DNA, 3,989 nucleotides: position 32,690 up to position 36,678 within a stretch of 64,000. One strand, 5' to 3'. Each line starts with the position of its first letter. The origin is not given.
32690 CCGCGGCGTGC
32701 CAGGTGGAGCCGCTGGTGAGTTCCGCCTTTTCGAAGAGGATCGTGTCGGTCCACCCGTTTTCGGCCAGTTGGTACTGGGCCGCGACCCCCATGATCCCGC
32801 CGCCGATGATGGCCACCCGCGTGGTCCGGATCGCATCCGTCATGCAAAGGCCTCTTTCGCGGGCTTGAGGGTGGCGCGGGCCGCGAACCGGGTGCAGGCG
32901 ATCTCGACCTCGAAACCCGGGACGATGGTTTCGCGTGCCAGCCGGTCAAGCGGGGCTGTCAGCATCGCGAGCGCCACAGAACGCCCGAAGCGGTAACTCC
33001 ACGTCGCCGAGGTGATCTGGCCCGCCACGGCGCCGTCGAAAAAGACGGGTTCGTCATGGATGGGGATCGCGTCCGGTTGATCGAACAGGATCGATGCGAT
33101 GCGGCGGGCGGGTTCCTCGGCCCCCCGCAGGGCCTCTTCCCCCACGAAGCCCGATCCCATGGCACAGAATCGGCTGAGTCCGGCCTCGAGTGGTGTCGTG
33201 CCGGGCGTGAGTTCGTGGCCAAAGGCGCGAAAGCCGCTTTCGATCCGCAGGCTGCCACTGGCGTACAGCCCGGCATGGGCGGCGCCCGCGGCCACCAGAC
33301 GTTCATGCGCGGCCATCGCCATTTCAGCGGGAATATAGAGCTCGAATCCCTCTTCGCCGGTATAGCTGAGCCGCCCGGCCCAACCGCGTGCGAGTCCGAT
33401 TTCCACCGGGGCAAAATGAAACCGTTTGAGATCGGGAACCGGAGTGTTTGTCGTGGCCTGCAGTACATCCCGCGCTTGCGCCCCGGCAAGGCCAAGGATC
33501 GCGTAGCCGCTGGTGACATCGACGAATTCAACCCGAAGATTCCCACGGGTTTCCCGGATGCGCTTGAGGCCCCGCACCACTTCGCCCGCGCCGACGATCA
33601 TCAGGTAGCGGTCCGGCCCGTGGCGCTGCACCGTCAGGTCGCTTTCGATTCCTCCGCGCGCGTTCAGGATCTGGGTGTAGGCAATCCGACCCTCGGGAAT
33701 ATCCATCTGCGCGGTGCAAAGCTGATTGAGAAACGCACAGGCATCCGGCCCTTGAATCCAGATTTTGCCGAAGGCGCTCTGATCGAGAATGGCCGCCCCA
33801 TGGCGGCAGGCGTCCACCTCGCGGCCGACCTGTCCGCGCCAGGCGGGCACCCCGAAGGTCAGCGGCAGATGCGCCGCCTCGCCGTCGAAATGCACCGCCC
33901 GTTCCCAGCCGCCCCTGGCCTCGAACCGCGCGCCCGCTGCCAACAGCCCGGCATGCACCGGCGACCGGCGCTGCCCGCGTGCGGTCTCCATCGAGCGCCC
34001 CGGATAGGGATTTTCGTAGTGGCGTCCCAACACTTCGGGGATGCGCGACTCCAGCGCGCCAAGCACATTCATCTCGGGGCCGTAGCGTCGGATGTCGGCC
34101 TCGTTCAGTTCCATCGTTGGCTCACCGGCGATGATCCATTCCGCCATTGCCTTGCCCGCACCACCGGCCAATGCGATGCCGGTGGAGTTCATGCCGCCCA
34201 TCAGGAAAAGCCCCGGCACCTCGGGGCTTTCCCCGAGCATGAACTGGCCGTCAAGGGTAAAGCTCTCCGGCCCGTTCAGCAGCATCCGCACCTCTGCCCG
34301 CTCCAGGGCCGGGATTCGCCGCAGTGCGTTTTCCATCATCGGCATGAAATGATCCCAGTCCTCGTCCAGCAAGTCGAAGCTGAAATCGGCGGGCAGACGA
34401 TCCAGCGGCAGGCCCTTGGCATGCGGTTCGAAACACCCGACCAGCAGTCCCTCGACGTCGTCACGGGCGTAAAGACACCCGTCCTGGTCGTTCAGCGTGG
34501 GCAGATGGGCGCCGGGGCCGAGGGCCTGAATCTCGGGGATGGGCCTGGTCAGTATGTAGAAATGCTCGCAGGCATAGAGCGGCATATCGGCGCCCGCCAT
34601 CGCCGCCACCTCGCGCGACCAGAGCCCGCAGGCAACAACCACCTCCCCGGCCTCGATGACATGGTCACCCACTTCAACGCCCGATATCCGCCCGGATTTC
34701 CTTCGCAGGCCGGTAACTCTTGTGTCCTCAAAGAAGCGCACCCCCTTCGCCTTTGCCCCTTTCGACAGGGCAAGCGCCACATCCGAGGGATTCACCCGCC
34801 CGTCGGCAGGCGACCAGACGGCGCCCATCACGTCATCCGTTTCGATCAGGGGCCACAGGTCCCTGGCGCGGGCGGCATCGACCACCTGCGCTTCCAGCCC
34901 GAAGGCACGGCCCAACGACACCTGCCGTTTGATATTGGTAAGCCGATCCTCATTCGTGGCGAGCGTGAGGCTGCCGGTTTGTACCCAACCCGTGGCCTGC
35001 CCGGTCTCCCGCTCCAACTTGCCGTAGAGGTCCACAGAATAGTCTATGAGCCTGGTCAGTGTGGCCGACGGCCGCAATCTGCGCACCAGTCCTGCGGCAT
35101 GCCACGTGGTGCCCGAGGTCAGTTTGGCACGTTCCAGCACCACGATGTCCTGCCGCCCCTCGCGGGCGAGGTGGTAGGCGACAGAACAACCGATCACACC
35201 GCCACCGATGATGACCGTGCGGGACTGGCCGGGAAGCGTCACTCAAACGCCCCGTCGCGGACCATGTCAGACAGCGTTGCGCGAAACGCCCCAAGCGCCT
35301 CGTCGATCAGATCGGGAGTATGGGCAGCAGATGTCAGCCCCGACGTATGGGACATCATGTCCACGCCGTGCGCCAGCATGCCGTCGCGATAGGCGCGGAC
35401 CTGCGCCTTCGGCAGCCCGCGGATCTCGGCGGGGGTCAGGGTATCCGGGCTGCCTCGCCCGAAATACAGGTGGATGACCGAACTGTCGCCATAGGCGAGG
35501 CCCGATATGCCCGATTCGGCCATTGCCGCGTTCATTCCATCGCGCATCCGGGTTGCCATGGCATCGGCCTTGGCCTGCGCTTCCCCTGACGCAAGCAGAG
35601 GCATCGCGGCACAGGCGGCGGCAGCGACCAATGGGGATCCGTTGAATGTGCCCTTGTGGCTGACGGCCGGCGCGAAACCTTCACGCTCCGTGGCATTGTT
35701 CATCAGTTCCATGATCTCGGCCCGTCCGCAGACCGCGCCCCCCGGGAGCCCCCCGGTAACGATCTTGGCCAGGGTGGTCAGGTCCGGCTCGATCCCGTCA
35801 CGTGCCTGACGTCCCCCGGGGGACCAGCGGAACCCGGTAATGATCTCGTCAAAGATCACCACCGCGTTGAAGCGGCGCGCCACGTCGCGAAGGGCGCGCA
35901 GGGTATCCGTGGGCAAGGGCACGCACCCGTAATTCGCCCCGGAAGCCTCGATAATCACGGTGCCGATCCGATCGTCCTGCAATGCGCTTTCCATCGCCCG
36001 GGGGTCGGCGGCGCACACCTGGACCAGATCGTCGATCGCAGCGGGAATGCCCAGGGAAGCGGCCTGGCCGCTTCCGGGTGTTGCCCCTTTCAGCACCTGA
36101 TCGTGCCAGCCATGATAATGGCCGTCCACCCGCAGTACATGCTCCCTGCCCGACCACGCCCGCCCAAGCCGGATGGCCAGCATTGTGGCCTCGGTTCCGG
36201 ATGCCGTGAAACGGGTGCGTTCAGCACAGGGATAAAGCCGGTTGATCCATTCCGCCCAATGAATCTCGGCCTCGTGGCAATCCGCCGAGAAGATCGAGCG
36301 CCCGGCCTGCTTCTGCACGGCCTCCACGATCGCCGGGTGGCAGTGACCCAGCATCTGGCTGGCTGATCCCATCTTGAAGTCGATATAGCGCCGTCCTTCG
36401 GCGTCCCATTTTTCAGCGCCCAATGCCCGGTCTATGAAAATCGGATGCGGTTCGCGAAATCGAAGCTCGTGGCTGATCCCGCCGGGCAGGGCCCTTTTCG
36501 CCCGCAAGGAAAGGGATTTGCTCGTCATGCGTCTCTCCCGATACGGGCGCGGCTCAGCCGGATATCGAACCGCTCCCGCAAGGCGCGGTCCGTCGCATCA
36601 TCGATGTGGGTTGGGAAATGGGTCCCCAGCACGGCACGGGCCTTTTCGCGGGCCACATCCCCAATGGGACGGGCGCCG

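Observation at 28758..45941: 16-kb translationally coupled supercluster pairing non-Pyl MttB methyltransferases with GcvT-fold dehydrogenases and aminotransferases, with no corrinoid protein in view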

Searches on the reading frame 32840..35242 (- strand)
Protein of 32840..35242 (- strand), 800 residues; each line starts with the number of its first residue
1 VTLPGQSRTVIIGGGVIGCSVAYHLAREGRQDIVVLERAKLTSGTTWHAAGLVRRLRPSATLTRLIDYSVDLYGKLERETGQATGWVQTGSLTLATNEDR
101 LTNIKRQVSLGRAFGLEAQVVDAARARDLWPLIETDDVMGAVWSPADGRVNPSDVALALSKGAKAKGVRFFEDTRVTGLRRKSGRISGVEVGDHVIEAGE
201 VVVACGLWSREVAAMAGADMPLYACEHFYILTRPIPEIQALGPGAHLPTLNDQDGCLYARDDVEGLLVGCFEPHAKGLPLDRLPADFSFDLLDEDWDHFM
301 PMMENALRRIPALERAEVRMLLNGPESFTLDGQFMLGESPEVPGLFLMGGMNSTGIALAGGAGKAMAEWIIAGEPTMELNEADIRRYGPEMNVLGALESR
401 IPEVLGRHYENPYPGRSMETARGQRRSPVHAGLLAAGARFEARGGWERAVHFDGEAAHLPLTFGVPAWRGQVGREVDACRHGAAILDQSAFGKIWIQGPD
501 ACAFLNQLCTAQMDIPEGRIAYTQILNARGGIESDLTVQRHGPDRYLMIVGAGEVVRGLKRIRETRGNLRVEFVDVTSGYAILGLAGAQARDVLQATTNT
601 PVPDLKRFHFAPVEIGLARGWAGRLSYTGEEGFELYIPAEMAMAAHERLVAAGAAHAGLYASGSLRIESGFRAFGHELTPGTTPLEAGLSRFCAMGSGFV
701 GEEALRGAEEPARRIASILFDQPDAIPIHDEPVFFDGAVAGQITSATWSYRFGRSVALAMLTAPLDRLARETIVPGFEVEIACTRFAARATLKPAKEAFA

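Call 3: search_protein_families(library=pfam, proteins=[window:32840-35242:-])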
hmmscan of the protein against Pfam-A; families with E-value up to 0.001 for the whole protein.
window:32840-35242:- (800 aa): 10 families
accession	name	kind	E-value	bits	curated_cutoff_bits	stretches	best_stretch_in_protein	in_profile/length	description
PF01266.30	DAO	-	2.8e-74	251.2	27.9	1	9-369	2-353/353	FAD dependent oxidoreductase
PF01571.26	GCV_T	-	1.1e-72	244.8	25.6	1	430-691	2-254/255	Aminomethyltransferase folate-binding domain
PF08669.17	GCV_T_C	-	7.6e-13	48.6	25.9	1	713-794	1-77/80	Glycine cleavage T-protein C-terminal barrel domain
PF16350.10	FAO_M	-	8.2e-12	45.6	27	1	373-427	2-56/56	FAD dependent oxidoreductase central domain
PF00890.30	FAD_binding_2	-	4.7e-07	29.8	20.4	1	10-211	3-208/414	FAD binding domain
PF07992.20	Pyr_redox_2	-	5.9e-06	26.3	26.1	0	7-39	143-174/291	Pyridine nucleotide-disulphide oxidoreductase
PF00070.33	Pyr_redox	-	1.9e-05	25.5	22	0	8-40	1-33/82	Pyridine nucleotide-disulphide oxidoreductase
PF13450.12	NAD_binding_8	-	2.8e-05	24.8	21.9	1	11-44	1-33/68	NAD(P)-binding Rossmann-like domain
PF04268.17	SoxG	-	0.00014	22.4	21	1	536-602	33-100/152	Sarcosine oxidase, gamma subunit family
PF13738.12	Pyr_redox_3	-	0.00026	20.8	30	0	10-42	1-33/305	Pyridine nucleotide-disulphide oxidoreductase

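Call 4: search_protein_families(library=ncbifam, proteins=[window:32840-35242:-])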
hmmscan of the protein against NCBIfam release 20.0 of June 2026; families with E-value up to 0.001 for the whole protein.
window:32840-35242:- (800 aa): 37 families (the best 25 are shown)
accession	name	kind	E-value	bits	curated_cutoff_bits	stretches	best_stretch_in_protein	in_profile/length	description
NF001567.0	PRK00389.1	subfamily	1.9e-52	178.4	300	1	466-764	28-329/359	glycine cleavage system aminomethyltransferase GcvT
TIGR00528.1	gcvT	equivalog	3.2e-42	144.7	235.85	1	470-771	31-340/362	glycine cleavage system aminomethyltransferase GcvT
TIGR01372.1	soxA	subfamily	1.6e-41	142.1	1164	1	421-775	604-971/996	sarcosine oxidase subunit alpha family protein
NF053776.1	TmaoDeMthMsil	equivalog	1.4e-37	129.6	1100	1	475-762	421-722/763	trimethylamine N-oxide demethylase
TIGR02352.1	thiamin_ThiO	equivalog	2.8e-33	115.5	250.8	1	10-214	2-212/351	glycine oxidase ThiO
NF010093.0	PRK13579.1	equivalog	6.6e-33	114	459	1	426-766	11-339/371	glycine cleavage system aminomethyltransferase GcvT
NF001933.0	PRK00711.1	subfamily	3.9e-30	105.2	383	2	61-237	107-284/429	D-amino acid dehydrogenase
TIGR01373.1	soxB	subfamily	1.2e-28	100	529.45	1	9-224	33-255/407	sarcosine oxidase subunit beta family protein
NF009133.0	PRK12486.1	equivalog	2.9e-24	85.7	410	1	480-762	52-340/369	dimethylsulfoniopropionate demethylase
NF008425.0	PRK11259.1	equivalog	2.1e-23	82.9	257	1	9-387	7-375/377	N-methyl-L-tryptophan oxidase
TIGR01377.1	soxA_mon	subfamily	2.1e-18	66.3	479.65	1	10-387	4-375/381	amino oxidase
TIGR03377.1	glycerol3P_GlpA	equivalog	2.7e-17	62.5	552.8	1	88-222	79-217/530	anaerobic glycerol-3-phosphate dehydrogenase subunit GlpA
NF050086.1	pipecolate_AmaA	exception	2.3e-16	59.5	600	2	87-236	119-262/425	L-pipecolate oxidase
TIGR03364.1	HpnW_proposed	hypoth_equivalog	2.4e-16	59.8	285.1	1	9-220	3-208/365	TIGR03364 family FAD-dependent oxidoreductase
NF008313.0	PRK11101.1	equivalog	8.7e-16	57.6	425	1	7-222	9-226/548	anaerobic glycerol-3-phosphate dehydrogenase subunit A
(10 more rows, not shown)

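Call 64: search_solved_structures(query=window:32840-35242:-, max_evalue=1e-40)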
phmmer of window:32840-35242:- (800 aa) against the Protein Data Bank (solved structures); distinct sequences matched with E-value up to 1e-40: 5.
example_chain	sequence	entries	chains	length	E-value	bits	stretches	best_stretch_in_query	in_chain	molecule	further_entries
4pab_A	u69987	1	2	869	2.7e-126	426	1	6-772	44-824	Dimethylglycine dehydrogenase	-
4p9s_A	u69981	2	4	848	1.5e-124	420.2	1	6-772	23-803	Dimethylglycine dehydrogenase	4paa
5l46_A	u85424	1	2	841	6.6e-123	414.8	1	6-771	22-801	Dimethylglycine dehydrogenase, mitochondrial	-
1pj5_A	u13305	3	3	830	3.1e-99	336.5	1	7-762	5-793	N,N-dimethylglycine oxidase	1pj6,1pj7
3gsi_A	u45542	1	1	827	6.8e-98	332.1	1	8-762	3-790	N,N-dimethylglycine oxidase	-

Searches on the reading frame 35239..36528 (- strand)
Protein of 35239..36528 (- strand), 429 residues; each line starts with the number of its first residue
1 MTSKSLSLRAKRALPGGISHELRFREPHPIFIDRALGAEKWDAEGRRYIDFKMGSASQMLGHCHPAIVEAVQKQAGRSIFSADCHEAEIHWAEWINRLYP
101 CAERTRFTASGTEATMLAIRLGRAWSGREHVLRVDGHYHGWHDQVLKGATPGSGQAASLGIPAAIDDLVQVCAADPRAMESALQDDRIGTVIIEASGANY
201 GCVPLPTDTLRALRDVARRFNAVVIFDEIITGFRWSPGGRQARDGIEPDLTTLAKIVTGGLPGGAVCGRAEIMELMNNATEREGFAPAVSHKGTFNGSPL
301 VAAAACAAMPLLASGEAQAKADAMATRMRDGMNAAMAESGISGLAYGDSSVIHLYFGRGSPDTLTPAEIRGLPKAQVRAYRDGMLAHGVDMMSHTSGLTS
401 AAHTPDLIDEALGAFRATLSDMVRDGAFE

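Call 3: search_protein_families(library=pfam, proteins=[window:35239-36528:-])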
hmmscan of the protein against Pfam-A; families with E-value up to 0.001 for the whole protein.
window:35239-36528:- (429 aa): 2 families
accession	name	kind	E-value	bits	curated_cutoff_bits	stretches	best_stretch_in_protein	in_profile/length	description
PF00202.27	Aminotran_3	-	1.4e-48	166.1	30.5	1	27-337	8-331/403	Aminotransferase class-III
PF00155.27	Aminotran_1_2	-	5.5e-05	23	19.7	1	175-349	129-300/361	Aminotransferase class I and II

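Call 4: search_protein_families(library=ncbifam, proteins=[window:35239-36528:-])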
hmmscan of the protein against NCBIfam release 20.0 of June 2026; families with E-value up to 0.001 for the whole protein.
window:35239-36528:- (429 aa): 68 families (the best 25 are shown)
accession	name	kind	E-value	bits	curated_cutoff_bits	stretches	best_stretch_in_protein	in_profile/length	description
NF000818.0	PRK00062.1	subfamily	1.9e-84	283.8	398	1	2-421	5-426/429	glutamate-1-semialdehyde 2,1-aminomutase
TIGR00713.1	hemL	equivalog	1e-80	271.5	527.3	1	5-420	4-421/423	glutamate-1-semialdehyde 2,1-aminomutase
NF009055.0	PRK12389.1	equivalog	2.4e-62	210.9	637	1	28-423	35-429/431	glutamate-1-semialdehyde 2,1-aminomutase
NF041362.1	GntE_guanitoxin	equivalog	6.6e-60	202.8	525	1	3-343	8-356/426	guanitoxin biosynthesis PLP-dependent transaminase GntE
NF004856.0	PRK06209.1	equivalog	1.9e-45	155.2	486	1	3-422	11-423/450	glutamate-1-semialdehyde 2,1-aminomutase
NF002874.0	PRK03244.1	equivalog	5.3e-43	147.3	457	1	30-335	27-322/399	acetylornithine transaminase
NF005692.0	PRK07495.1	equivalog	1.6e-41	142.4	724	1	29-333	23-335/425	4-aminobutyrate--2-oxoglutarate transaminase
NF049976.1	AmadipTransam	equivalog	4.3e-40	137.9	650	1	28-332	14-326/416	2-aminoadipate transaminase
NF001864.0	PRK00615.1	equivalog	1e-39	136.3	706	1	9-405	13-412/433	glutamate-1-semialdehyde aminotransferase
NF005453.0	PRK07046.1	subfamily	3.5e-39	134.7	425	1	23-341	52-370/453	transaminase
TIGR00707.1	argD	subfamily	7.6e-39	133.6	410.05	1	27-339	8-313/381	acetylornithine/succinylornithine family transaminase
NF005993.0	PRK08117.1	subfamily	1.7e-35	122.5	574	2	29-140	25-141/433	aspartate aminotransferase family protein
TIGR00700.1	GABAtrnsam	equivalog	1.3e-34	119.6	506.65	1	29-419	16-418/420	4-aminobutyrate--2-oxoglutarate transaminase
NF005985.0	PRK08088.1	equivalog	2.6e-34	118.6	713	1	2-337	3-340/426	4-aminobutyrate--2-oxoglutarate transaminase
NF002325.0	PRK01278.1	subfamily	1e-33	116.6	372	1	26-335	11-314/395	acetylornithine transaminase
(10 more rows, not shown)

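Call 67: search_solved_structures(query=window:35239-36528:-, max_evalue=1e-25)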
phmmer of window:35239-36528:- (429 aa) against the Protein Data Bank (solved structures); distinct sequences matched with E-value up to 1e-25: 41.
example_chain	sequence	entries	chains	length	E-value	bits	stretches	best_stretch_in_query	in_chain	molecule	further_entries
2cy8_A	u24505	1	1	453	4.5e-73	249.9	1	8-420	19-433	D-phenylglycine aminotransferase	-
6dvs_A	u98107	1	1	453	2.8e-72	247.4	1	8-420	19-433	D-phenylglycine aminotransferase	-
6g1f_A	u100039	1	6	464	3e-72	247.2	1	8-420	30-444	D-phenylglycine aminotransferase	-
6w80_A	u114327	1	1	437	3.4e-60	207.5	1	4-417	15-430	Glutamate-1-semialdehyde 2,1-aminomutase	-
3fqa_A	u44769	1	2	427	5.7e-59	203.5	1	6-420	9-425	Glutamate-1-semialdehyde 2,1-aminomutase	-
3fq8_A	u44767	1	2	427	1.1e-58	202.6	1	6-420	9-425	Glutamate-1-semialdehyde 2,1-aminomutase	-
2gsa_A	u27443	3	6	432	1.6e-58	202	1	6-420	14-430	GLUTAMATE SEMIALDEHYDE AMINOTRANSFERASE | PROTEIN (GLUTAMATE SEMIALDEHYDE AMINOTRANSFERASE)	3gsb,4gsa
3fq7_A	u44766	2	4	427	2.9e-58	201.2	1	6-420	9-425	Glutamate-1-semialdehyde 2,1-aminomutase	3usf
2hoy_A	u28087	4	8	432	3e-58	201.1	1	6-420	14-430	Glutamate-1-semialdehyde 2,1-aminomutase (GSAM) apo-form | Glutamate-1-semialdehyde 2,1-aminomutase (GSAM) pmp-form | Glutamate-1-semialdehyde 2,1-aminomutase (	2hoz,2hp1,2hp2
2e7u_A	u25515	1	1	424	3.8e-56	194.2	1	8-418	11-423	Glutamate-1-semialdehyde 2,1-aminomutase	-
2cfb_A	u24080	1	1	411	3.4e-55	191.1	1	14-421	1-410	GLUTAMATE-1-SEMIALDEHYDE 2,1-AMINOMUTASE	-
5i92_A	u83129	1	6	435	1.6e-54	188.9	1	3-414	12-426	Glutamate-1-semialdehyde 2,1-aminomutase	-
2epj_A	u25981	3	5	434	1.2e-53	186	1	3-420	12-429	Glutamate-1-semialdehyde 2,1-aminomutase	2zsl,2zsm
6k8h_A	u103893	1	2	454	1.1e-52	182.7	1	6-421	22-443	Aminotransferase class-III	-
4e77_A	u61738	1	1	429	1.5e-50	175.7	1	3-417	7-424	Glutamate-1-semialdehyde 2,1-aminomutase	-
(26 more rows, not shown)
